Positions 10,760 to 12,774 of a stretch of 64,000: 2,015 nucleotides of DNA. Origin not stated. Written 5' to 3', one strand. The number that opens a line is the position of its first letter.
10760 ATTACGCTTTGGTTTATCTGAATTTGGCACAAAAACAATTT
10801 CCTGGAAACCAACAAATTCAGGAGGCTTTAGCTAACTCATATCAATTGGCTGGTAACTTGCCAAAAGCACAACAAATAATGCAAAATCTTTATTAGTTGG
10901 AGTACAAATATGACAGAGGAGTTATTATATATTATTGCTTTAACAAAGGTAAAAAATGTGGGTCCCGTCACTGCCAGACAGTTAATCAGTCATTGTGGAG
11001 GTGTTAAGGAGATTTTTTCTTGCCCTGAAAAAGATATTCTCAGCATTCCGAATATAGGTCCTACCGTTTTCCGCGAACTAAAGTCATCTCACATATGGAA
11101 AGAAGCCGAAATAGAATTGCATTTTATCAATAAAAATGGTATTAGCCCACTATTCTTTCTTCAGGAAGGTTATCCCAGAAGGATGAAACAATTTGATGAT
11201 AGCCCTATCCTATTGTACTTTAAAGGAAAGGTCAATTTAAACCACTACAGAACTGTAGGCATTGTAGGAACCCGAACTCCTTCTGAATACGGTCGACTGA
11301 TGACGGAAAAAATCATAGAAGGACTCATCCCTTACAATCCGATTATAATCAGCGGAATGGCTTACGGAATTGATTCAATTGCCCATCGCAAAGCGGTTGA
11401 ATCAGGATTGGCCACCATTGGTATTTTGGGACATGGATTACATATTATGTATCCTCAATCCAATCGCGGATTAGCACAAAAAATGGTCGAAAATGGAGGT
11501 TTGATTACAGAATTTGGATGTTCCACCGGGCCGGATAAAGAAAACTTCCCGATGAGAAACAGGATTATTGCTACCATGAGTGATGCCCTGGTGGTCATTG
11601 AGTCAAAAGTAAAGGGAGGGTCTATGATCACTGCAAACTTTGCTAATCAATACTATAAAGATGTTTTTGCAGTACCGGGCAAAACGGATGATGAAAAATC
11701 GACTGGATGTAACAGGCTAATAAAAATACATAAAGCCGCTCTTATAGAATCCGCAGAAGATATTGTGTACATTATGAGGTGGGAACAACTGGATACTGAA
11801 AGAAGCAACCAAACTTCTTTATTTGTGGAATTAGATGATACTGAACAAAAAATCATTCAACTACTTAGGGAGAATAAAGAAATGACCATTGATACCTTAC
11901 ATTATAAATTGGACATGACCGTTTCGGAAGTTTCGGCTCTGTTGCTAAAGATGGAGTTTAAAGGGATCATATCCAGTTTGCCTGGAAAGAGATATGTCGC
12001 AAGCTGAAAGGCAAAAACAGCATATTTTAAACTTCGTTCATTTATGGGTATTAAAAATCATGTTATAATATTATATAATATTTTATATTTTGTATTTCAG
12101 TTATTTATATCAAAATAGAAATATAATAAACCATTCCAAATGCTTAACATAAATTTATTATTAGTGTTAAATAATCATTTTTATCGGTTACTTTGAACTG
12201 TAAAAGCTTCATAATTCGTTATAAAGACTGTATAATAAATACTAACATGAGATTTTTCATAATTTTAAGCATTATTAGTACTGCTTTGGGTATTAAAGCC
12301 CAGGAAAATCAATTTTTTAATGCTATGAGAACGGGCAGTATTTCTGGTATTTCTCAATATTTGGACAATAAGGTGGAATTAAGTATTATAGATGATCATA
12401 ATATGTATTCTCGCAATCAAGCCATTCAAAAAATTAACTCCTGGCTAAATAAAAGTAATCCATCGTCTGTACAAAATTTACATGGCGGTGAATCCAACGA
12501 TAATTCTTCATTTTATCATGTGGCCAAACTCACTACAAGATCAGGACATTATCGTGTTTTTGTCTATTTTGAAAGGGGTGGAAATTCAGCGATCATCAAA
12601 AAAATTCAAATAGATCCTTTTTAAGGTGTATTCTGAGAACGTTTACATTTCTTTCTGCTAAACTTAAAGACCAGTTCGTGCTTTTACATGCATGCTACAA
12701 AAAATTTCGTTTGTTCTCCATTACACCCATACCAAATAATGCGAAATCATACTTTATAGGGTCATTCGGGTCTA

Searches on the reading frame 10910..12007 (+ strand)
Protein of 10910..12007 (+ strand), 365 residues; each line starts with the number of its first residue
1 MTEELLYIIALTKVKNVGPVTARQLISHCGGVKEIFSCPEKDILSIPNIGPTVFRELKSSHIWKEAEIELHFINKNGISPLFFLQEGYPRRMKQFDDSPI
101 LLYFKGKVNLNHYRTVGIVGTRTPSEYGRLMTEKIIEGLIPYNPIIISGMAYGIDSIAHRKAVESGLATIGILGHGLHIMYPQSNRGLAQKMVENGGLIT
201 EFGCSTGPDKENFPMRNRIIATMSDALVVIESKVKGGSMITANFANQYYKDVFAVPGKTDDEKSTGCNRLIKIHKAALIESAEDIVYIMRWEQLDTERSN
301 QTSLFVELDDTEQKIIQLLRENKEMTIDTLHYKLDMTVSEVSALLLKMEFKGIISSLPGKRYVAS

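Call 71: search_protein_families(library=pfam, proteins=[window:10910-12007:+], max_evalue=0.00001)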
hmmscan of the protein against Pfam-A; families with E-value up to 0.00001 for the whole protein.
window:10910-12007:+ (365 aa): 2 families
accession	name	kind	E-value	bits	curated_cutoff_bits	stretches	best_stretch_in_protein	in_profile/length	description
PF02481.21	DNA_processg_A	-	8.9e-71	237.9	29.6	1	73-277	2-209/212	DNA recombination-mediator protein A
PF17782.7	DprA_WH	-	1.7e-09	38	22.9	1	307-360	9-61/61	DprA winged helix domain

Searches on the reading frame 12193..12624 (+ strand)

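Call 71: search_protein_families(library=pfam, proteins=[window:12193-12624:+], max_evalue=0.00001)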
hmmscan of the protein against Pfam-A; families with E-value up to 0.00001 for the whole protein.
window:12193-12624:+ (143 aa): 1 family
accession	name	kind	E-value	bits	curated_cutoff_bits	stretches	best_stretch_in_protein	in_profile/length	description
PF16022.11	DUF4783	-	9.5e-21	74.2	24.1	1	42-141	5-102/102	Domain of unknown function (DUF4783)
